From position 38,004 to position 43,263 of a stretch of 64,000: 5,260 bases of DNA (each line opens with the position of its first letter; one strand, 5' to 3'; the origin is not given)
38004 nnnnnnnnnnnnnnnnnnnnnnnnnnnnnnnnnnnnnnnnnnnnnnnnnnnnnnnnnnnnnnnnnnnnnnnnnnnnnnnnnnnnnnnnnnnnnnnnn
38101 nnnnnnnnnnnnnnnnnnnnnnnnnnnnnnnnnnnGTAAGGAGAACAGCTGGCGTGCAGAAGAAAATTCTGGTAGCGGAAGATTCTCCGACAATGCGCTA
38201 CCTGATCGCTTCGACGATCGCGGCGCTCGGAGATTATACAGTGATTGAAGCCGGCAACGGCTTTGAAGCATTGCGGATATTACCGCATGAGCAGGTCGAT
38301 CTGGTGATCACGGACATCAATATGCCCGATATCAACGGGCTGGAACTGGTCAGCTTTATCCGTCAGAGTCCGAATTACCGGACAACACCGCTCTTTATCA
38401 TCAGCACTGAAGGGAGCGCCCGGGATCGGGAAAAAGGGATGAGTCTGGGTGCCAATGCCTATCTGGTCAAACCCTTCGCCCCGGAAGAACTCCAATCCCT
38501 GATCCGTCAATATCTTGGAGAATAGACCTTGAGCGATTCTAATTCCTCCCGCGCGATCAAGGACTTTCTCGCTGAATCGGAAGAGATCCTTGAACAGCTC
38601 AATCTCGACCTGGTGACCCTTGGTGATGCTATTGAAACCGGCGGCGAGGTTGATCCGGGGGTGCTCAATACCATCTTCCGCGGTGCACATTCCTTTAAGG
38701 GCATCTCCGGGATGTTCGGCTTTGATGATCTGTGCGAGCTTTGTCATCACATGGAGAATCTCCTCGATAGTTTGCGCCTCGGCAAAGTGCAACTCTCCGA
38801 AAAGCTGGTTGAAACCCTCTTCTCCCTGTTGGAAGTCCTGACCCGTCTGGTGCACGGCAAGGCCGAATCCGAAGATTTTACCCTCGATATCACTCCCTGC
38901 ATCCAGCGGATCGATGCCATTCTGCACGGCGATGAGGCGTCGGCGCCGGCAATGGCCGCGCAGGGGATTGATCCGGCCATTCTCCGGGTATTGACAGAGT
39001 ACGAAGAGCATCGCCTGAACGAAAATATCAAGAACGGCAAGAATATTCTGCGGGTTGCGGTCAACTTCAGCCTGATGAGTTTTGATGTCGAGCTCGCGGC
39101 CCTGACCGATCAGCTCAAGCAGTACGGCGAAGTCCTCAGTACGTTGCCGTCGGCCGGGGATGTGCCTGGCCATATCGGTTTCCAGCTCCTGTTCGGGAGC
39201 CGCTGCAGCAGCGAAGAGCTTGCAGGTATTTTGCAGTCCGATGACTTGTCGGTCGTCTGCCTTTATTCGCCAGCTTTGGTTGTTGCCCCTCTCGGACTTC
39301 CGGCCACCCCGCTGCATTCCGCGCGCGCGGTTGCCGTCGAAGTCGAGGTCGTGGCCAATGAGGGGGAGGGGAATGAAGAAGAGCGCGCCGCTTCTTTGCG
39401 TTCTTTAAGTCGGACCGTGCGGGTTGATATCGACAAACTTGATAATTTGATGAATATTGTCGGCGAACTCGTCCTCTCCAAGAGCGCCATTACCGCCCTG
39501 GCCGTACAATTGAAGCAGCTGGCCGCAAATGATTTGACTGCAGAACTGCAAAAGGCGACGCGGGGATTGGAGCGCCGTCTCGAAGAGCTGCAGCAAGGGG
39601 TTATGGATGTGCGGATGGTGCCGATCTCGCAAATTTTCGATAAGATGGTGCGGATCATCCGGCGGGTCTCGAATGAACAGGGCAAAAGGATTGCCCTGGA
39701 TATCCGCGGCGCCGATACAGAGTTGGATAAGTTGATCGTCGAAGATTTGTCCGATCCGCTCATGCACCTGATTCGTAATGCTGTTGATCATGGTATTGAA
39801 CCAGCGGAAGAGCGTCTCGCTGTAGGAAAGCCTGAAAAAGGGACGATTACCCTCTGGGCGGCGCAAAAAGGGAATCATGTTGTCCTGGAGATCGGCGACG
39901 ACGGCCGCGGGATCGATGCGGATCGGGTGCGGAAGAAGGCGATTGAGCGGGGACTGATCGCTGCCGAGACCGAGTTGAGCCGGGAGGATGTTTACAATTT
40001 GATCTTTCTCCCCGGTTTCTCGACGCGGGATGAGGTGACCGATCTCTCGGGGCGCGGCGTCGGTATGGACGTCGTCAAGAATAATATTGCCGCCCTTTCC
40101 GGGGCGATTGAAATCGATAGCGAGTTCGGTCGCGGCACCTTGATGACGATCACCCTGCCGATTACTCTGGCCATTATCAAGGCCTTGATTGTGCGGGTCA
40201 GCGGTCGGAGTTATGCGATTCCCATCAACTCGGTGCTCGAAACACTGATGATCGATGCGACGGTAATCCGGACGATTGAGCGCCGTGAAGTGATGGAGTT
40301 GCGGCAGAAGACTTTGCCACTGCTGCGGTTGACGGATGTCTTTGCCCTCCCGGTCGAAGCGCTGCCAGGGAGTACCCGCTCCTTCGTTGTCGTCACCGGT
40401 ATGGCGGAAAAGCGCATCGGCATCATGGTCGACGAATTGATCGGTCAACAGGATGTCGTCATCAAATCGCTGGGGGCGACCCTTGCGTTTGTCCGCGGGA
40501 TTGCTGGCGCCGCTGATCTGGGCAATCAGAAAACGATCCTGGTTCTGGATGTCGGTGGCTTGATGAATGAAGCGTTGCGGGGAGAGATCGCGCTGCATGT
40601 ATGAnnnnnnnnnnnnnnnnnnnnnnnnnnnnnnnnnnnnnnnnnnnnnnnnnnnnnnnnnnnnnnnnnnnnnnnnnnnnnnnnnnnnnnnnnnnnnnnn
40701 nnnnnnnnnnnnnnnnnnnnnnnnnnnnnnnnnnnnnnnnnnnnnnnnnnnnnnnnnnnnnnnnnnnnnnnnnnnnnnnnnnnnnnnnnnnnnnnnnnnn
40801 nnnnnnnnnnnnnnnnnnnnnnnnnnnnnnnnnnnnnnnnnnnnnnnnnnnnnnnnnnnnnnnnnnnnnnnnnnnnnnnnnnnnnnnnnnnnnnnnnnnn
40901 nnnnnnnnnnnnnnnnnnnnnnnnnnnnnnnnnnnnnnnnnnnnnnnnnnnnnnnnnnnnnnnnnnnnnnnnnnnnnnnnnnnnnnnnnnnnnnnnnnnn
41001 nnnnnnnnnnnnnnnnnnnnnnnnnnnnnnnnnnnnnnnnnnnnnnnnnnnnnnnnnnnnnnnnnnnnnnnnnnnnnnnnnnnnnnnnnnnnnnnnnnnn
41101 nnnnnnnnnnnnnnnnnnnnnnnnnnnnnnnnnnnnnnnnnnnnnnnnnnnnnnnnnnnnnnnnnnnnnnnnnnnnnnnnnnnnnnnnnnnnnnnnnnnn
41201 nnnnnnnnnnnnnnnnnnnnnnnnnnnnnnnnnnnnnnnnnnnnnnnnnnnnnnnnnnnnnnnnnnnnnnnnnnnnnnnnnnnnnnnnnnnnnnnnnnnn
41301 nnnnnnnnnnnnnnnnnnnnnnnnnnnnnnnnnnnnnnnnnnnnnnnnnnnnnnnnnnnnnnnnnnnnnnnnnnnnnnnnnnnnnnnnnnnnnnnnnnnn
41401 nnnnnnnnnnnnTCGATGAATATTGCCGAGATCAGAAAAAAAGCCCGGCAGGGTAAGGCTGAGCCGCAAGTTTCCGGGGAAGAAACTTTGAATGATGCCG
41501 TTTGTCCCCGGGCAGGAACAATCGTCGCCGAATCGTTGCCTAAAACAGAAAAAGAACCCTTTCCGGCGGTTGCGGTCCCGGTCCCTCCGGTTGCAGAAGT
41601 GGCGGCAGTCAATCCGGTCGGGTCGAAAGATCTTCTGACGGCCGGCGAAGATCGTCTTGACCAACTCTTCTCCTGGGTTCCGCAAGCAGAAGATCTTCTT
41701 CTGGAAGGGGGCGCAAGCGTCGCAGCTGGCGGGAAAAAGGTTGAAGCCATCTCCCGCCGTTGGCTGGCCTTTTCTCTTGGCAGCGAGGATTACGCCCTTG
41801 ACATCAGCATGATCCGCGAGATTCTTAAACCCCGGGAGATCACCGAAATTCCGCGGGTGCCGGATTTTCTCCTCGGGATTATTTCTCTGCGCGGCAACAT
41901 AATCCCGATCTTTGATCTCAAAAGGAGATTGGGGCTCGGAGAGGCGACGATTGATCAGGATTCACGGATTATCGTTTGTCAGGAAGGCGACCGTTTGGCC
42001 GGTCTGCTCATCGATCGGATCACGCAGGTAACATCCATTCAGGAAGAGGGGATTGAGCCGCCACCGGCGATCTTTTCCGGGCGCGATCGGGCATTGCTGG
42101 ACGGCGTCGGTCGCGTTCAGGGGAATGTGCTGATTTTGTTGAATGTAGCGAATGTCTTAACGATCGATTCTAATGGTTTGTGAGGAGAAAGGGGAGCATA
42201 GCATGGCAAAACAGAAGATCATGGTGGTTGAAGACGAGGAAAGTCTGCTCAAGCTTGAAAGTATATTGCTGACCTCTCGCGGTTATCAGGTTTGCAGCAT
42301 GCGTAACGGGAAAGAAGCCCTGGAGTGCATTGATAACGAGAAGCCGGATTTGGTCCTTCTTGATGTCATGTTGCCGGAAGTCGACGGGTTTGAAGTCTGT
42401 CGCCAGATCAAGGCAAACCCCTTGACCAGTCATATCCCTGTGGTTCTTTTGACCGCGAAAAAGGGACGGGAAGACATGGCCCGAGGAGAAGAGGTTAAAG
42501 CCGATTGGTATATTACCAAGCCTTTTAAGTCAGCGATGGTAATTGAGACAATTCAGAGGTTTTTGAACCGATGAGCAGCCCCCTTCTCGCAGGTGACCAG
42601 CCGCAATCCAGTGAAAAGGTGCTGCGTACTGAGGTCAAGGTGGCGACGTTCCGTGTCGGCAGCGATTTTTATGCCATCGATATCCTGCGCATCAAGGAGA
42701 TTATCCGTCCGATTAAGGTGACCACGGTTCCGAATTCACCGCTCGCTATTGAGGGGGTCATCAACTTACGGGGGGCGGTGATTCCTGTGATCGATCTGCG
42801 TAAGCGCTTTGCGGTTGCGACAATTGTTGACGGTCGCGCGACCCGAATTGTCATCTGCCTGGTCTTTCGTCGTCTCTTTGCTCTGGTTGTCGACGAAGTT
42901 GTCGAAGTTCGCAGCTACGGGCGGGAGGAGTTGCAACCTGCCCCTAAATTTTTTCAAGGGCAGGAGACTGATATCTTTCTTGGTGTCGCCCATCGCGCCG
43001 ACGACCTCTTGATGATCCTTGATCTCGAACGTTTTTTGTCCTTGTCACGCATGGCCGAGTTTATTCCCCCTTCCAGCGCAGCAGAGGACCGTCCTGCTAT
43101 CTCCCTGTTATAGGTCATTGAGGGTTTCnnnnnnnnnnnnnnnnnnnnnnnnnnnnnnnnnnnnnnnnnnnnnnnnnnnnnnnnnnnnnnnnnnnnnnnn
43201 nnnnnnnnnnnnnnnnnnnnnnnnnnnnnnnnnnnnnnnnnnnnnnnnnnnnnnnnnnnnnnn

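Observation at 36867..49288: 13-gene chemosensory-like operon with CheA/W/R/B but no receptor gene and five non-canonical components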

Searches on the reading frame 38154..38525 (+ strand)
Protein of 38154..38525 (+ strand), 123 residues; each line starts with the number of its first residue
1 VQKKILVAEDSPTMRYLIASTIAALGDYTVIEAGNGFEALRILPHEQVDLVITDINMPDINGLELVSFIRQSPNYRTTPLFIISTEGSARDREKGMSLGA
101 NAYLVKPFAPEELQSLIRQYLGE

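Call 3: search_protein_families(library=pfam, proteins=[window:38154-38525:+], max_evalue=0.01)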
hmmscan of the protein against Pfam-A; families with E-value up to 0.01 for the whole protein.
window:38154-38525:+ (123 aa): 1 family
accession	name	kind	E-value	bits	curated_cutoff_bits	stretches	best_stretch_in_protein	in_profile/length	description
PF00072.30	Response_reg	-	2.5e-27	95.7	30.2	1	5-117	1-110/111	Response regulator receiver domain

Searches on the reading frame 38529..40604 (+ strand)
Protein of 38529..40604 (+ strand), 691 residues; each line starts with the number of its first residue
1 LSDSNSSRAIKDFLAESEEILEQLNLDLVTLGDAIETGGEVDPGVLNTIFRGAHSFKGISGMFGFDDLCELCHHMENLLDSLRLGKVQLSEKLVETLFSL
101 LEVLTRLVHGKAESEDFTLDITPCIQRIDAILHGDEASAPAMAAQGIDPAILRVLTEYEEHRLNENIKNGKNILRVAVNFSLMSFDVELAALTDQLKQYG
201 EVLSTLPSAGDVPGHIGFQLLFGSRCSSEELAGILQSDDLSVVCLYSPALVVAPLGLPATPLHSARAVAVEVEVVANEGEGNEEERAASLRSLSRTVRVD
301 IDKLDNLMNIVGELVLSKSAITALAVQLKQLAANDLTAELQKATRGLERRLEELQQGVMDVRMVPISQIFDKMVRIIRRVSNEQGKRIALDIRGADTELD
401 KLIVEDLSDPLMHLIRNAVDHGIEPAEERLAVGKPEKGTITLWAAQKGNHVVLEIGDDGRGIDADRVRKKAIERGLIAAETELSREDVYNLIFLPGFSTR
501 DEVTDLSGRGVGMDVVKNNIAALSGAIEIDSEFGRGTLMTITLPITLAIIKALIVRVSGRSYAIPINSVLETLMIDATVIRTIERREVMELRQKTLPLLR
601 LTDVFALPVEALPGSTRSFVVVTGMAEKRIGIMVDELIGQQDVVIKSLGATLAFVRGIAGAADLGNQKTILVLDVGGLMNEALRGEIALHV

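Call 3: search_protein_families(library=pfam, proteins=[window:38529-40604:+], max_evalue=0.01)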
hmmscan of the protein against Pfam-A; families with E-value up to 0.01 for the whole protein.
window:38529-40604:+ (691 aa): 4 families
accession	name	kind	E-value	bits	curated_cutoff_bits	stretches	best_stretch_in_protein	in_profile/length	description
PF01584.24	CheW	-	1e-24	87.1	23.5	1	552-681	2-136/138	CheW-like domain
PF02895.20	H-kinase_dim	-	1.9e-19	70.3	23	1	294-360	1-67/68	Signal transducing histidine kinase, homodimeric domain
PF02518.31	HATPase_c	-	5.3e-17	62.7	26.4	1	409-546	4-110/111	Histidine kinase-, DNA gyrase B-, and HSP90-like ATPase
PF01627.28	Hpt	-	1.7e-16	60.6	24.6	1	10-102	3-76/84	Hpt domain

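Call 36: search_protein_families(library=ncbifam, proteins=[window:38529-40604:+], max_evalue=0.01)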
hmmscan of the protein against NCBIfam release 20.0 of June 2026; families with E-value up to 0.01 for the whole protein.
window:38529-40604:+ (691 aa): 24 families
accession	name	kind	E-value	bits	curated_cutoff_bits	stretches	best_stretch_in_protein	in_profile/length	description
NF041336.1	CheA_Halo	equivalog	8.6e-125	417.9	950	1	9-676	4-664/666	chemotaxis protein CheA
NF007835.0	PRK10547.1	equivalog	9.1e-109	364.9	793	1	11-678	8-656/670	chemotaxis protein CheA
NF008468.0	PRK11360.1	equivalog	2.2e-09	36.3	646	1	489-546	557-609/616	two-component system sensor histidine kinase AtoS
NF046044.1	PnpS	equivalog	2.8e-09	36.5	400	1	506-544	352-390/390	two-component system histidine kinase PnpS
NF010411.0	PRK13837.1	equivalog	1.2e-08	33.5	647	1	486-546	621-676/828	two-component system VirA-like sensor kinase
TIGR02966.1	phoR_proteo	equivalog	2.9e-08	33.1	334.2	1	355-468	180-279/333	phosphate regulon sensor histidine kinase PhoR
NF007688.0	PRK10364.1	equivalog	5.9e-08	31.9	479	1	490-546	401-452/460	two-component system sensor histidine kinase ZraS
NF008298.1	PRK11086.1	subfamily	5.9e-08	31.6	520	1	396-545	409-525/529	DcuS/MalK family sensor histidine kinase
TIGR02916.1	PEP_his_kin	equivalog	2.7e-07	29.5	300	1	504-544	639-679/679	XrtA/PEP-CTERM system histidine kinase PrsK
NF047874.1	MASE3_PAS_HK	subfamily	3.1e-06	26.3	560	1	507-548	587-628/655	MASE3 domain-containing sensor histidine kinase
NF038348.1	T2SS_HK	subfamily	4.9e-06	25.3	450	1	486-545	517-573/574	histidine kinase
NF011874.0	PRK15347.1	equivalog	5.2e-06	24.8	852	0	504-546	573-615/921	two component system sensor kinase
NF033092.0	HK_WalK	equivalog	5.3e-06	25.3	725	1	506-545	555-594/594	cell wall metabolism sensor histidine kinase WalK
NF041947.1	LuxQ_Vibrio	equivalog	9.6e-06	23.8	1200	1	503-549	654-700/843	quorum-sensing autoinducer 2 sensor kinase/phosphatase LuxQ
NF041210.1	his_kin_PieS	equivalog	2.3e-05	23.6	850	1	435-545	380-470/474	two component system sensor histidine kinase PieS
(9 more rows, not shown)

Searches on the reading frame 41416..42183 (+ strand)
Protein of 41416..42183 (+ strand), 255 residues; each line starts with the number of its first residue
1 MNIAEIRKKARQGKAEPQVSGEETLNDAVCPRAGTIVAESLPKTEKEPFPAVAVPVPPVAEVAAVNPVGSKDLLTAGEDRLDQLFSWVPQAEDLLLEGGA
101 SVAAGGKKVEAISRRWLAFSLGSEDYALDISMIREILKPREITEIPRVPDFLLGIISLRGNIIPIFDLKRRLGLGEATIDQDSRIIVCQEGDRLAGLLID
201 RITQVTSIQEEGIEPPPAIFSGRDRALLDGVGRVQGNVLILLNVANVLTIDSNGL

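Call 3: search_protein_families(library=pfam, proteins=[window:41416-42183:+], max_evalue=0.01)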
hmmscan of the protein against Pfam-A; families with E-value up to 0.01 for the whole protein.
window:41416-42183:+ (255 aa): 1 family
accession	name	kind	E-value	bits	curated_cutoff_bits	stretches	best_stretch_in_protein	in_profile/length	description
PF01584.24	CheW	-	2.6e-37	128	23.5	1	116-249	2-135/138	CheW-like domain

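Call 36: search_protein_families(library=ncbifam, proteins=[window:41416-42183:+], max_evalue=0.01)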
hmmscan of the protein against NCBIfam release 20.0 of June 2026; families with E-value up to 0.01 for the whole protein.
window:41416-42183:+ (255 aa): 1 family
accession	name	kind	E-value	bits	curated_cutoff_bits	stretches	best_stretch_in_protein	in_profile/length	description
NF007903.0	PRK10612.1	equivalog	6.6e-22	78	260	1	110-251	13-154/167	chemotaxis protein CheW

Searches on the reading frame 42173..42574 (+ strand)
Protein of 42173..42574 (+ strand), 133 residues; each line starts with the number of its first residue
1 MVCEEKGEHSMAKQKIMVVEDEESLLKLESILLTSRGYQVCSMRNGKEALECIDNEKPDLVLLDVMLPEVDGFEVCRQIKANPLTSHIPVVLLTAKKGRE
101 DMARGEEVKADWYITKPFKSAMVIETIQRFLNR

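Call 3: search_protein_families(library=pfam, proteins=[window:42173-42574:+], max_evalue=0.01)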
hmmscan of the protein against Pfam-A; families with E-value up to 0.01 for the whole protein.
window:42173-42574:+ (133 aa): 3 families
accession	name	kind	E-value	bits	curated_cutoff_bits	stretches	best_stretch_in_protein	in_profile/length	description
PF00072.30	Response_reg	-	2.2e-27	95.8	30.2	1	16-127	1-110/111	Response regulator receiver domain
PF23198.2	PDE8A_N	-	7.8e-06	26.3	29.6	1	35-100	32-98/147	PDE8A-like, N-terminal domain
PF24896.1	Receiver_CRE1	-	0.0015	19.2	27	1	43-131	45-135/136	AHK4/CRE1/WOL first receiver domain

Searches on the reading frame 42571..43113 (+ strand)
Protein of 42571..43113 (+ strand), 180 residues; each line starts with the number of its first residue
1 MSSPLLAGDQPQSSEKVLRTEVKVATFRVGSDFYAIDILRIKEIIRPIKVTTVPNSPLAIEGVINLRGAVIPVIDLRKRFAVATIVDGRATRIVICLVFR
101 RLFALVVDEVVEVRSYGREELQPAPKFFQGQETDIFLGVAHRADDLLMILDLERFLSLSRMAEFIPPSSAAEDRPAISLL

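Call 3: search_protein_families(library=pfam, proteins=[window:42571-43113:+], max_evalue=0.01)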
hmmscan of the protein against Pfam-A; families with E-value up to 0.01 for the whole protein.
window:42571-43113:+ (180 aa): 1 family
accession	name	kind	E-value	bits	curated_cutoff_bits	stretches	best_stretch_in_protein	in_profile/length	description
PF01584.24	CheW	-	4.8e-32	110.9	23.5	1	24-157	2-135/138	CheW-like domain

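Call 36: search_protein_families(library=ncbifam, proteins=[window:42571-43113:+], max_evalue=0.01)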
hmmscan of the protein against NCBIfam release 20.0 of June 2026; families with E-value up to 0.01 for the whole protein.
window:42571-43113:+ (180 aa): 2 families
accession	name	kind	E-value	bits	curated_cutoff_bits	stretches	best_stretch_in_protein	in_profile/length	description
NF007903.0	PRK10612.1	equivalog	5.2e-25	88.1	260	1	26-162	21-157/167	chemotaxis protein CheW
NF007546.0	PRK10161.1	equivalog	0.0067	16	471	0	21-70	89-138/229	phosphate response regulator transcription factor PhoB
